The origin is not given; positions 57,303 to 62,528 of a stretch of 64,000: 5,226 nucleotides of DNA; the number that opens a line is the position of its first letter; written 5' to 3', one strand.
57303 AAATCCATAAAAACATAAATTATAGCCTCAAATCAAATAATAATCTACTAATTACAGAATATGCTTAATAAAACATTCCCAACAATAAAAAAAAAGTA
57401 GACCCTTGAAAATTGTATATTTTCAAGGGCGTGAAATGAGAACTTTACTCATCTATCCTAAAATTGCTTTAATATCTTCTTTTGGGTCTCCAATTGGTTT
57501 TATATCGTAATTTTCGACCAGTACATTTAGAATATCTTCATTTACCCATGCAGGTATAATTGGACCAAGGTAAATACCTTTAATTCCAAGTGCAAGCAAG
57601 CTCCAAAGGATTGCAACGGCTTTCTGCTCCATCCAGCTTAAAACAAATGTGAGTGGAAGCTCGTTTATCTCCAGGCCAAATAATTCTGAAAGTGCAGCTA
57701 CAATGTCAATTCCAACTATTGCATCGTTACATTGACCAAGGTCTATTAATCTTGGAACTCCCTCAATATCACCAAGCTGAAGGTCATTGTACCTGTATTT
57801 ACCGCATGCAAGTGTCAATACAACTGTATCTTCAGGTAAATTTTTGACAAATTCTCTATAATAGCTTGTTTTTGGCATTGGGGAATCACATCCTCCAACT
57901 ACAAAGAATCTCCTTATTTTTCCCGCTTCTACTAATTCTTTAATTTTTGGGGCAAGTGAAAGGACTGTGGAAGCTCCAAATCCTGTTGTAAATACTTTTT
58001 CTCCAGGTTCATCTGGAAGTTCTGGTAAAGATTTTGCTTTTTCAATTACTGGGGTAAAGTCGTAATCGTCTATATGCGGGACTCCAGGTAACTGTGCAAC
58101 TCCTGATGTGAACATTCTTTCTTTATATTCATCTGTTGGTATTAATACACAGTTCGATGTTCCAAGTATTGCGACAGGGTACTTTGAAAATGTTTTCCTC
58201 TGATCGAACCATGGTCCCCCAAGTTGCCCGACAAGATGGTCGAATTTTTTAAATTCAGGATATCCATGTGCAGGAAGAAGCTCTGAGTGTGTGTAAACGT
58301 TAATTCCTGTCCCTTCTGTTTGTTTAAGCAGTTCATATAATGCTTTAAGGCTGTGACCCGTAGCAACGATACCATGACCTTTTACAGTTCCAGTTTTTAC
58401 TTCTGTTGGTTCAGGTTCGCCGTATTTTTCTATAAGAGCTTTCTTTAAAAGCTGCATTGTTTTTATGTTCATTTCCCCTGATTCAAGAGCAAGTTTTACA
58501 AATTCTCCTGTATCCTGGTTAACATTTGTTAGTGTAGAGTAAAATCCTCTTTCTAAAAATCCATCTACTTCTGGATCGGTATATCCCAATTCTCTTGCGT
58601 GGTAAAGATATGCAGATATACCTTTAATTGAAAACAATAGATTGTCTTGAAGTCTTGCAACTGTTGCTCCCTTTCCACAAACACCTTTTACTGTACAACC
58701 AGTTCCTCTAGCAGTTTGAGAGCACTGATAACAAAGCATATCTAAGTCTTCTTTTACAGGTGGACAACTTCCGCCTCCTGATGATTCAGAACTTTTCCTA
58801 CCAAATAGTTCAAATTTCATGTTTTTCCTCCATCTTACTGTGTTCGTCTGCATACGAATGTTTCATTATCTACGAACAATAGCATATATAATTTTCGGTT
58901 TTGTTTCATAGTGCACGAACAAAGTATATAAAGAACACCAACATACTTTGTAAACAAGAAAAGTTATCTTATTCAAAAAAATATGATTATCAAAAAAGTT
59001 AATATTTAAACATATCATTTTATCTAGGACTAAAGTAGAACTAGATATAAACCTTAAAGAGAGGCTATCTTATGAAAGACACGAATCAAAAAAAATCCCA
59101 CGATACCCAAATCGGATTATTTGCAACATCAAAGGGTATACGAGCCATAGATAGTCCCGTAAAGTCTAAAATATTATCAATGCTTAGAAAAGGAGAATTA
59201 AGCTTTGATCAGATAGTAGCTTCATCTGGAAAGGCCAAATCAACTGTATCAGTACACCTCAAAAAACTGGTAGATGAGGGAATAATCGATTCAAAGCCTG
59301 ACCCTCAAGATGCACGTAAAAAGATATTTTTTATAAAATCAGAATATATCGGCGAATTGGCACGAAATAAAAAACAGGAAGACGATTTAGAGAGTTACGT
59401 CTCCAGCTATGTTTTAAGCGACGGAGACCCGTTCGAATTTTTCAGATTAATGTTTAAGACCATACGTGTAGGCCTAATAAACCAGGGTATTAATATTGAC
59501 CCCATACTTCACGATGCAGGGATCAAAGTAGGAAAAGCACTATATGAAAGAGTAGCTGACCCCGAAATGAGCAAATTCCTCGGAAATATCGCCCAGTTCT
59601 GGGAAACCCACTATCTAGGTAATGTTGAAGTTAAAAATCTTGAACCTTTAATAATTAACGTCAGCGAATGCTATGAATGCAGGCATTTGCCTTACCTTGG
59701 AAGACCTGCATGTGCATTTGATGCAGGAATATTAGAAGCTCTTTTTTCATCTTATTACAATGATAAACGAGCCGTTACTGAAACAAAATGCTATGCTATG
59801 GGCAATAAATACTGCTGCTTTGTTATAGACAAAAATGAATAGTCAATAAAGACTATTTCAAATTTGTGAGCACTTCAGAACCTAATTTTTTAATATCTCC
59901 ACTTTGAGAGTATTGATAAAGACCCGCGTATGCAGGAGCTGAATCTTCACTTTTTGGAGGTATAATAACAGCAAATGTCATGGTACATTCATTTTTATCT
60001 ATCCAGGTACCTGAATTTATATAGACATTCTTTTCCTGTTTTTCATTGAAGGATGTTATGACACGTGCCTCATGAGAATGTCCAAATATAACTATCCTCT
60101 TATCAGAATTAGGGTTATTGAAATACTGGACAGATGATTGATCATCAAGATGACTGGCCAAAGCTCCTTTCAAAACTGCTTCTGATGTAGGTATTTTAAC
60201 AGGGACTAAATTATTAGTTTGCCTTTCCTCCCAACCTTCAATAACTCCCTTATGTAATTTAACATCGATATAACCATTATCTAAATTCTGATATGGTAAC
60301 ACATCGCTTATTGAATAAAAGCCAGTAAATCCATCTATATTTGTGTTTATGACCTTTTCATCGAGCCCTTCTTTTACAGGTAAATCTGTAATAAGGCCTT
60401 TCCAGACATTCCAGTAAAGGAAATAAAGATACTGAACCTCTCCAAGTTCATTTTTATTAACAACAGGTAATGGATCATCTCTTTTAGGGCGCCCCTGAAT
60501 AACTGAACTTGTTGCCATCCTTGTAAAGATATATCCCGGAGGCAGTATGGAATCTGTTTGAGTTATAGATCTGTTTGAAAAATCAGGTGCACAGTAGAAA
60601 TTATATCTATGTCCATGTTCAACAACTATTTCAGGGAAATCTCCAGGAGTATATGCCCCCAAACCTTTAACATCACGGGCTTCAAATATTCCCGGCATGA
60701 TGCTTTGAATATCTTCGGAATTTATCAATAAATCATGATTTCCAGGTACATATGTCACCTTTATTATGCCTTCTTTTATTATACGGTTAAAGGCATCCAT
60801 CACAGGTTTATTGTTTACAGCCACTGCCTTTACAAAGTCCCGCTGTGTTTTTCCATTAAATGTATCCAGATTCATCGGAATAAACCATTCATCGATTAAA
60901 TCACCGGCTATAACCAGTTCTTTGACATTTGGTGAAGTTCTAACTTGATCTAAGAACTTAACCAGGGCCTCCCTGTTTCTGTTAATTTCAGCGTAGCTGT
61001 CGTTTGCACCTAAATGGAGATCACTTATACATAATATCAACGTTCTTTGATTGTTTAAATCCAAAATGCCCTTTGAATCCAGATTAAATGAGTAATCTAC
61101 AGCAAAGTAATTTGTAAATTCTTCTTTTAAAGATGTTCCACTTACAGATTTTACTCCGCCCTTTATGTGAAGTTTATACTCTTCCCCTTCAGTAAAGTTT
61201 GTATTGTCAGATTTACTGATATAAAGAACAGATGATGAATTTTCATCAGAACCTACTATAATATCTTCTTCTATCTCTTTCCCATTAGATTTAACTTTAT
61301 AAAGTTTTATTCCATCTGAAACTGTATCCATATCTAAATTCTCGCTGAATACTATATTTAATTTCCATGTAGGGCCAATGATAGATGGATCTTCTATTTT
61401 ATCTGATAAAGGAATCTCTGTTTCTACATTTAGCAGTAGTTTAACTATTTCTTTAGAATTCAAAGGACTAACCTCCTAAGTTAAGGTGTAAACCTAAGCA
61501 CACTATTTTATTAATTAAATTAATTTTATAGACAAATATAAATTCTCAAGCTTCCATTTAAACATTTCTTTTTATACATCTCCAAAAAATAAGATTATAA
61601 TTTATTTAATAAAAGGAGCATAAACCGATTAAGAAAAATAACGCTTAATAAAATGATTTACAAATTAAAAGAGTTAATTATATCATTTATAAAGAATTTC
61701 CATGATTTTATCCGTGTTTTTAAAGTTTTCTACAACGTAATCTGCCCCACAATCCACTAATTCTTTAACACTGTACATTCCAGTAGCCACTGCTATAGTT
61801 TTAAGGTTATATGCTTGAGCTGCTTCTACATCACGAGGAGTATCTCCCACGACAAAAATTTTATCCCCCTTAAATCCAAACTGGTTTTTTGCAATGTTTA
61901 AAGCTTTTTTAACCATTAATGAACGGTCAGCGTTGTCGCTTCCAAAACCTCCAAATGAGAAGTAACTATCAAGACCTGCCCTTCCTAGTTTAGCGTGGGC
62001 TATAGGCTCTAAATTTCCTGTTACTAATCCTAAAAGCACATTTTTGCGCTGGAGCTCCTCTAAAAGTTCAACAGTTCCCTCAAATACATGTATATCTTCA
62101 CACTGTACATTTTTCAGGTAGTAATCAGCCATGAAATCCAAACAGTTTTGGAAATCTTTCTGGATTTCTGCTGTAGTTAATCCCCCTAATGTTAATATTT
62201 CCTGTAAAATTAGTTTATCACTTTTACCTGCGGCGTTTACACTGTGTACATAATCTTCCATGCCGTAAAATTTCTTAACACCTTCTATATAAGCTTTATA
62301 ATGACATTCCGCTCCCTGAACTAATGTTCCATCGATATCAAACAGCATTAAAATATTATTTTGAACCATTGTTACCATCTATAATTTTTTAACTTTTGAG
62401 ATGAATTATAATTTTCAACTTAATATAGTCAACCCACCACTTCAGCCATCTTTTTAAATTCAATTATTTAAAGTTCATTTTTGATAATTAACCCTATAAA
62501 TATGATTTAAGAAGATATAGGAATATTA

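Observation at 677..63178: Window-wide family of modular A-tract/T-tract mini-hairpins packed into arrays at 10 or more loci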

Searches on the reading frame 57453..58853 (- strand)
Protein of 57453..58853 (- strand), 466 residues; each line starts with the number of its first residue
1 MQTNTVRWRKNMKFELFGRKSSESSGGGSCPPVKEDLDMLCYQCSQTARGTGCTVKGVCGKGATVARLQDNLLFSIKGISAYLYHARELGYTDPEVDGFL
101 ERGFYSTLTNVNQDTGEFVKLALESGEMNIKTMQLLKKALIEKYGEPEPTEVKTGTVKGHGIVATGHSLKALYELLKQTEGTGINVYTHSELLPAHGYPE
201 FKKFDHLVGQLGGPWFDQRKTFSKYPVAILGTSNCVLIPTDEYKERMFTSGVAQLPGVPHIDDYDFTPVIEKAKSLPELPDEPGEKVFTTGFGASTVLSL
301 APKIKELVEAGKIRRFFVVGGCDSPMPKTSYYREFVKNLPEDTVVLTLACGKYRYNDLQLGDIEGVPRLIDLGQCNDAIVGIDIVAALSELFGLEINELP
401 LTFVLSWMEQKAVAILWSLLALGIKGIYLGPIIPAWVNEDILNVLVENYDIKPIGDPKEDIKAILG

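Call 38: search_protein_families(library=pfam, proteins=[window:57453-58853:-], max_evalue=0.00001)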
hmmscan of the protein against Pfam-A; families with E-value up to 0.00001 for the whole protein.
window:57453-58853:- (466 aa): 1 family
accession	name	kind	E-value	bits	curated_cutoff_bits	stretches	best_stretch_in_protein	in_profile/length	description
PF03063.25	Prismane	-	1.8e-117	393.6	27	2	89-462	136-513/513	Prismane/CO dehydrogenase family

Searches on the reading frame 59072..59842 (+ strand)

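Call 38: search_protein_families(library=pfam, proteins=[window:59072-59842:+], max_evalue=0.00001)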
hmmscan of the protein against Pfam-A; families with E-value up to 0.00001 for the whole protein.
window:59072-59842:+ (256 aa): 5 families
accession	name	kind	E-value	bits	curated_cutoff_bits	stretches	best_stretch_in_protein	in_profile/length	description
PF02830.23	V4R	-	1.5e-18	67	31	1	194-253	2-61/62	V4R domain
PF01022.26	HTH_5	-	7.6e-13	48.6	22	1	28-74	1-47/47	Bacterial regulatory protein, arsR family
PF01047.28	MarR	-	6.2e-07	29.6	24.6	1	39-83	14-58/59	MarR family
PF12802.13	MarR_2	-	9.8e-07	29.3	27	1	34-82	10-60/61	MarR family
PF13412.12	HTH_24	-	3.3e-06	27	21.9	1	33-72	7-47/48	Winged helix-turn-helix DNA-binding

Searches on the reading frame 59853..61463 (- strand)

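Call 38: search_protein_families(library=pfam, proteins=[window:59853-61463:-], max_evalue=0.00001)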
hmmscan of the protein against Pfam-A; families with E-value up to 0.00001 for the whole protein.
window:59853-61463:- (536 aa): 2 families
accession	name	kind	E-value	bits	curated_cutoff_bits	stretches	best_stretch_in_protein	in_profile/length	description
PF00149.33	Metallophos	-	1.2e-11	45.8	21.5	1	143-289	3-117/191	Calcineurin-like phosphoesterase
PF12850.12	Metallophos_2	-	8.8e-07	29.5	27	0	445-490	97-138/154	Calcineurin-like phosphoesterase superfamily domain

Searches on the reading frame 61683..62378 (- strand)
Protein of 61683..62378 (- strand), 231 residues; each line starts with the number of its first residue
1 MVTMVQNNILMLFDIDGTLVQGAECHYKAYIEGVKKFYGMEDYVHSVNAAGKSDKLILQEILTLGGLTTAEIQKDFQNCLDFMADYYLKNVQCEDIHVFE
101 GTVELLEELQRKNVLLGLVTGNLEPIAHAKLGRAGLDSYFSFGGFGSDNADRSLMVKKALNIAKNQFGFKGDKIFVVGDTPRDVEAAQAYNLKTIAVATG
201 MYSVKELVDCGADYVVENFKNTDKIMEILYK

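Call 38: search_protein_families(library=pfam, proteins=[window:61683-62378:-], max_evalue=0.00001)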
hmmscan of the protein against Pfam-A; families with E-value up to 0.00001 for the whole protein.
window:61683-62378:- (231 aa): 4 families
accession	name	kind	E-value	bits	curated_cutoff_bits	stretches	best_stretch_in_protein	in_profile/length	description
PF13419.12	HAD_2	-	7e-23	82.1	23.8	1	12-197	2-178/178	Haloacid dehalogenase-like hydrolase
PF00702.32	Hydrolase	-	1.6e-18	68.2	26.4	1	11-189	4-189/191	haloacid dehalogenase-like hydrolase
PF12710.13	HAD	-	3.3e-12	47.7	27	1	12-187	2-188/189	haloacid dehalogenase-like hydrolase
PF13242.12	Hydrolase_like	-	1.7e-11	44.3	22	1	159-220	9-73/75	HAD-hyrolase-like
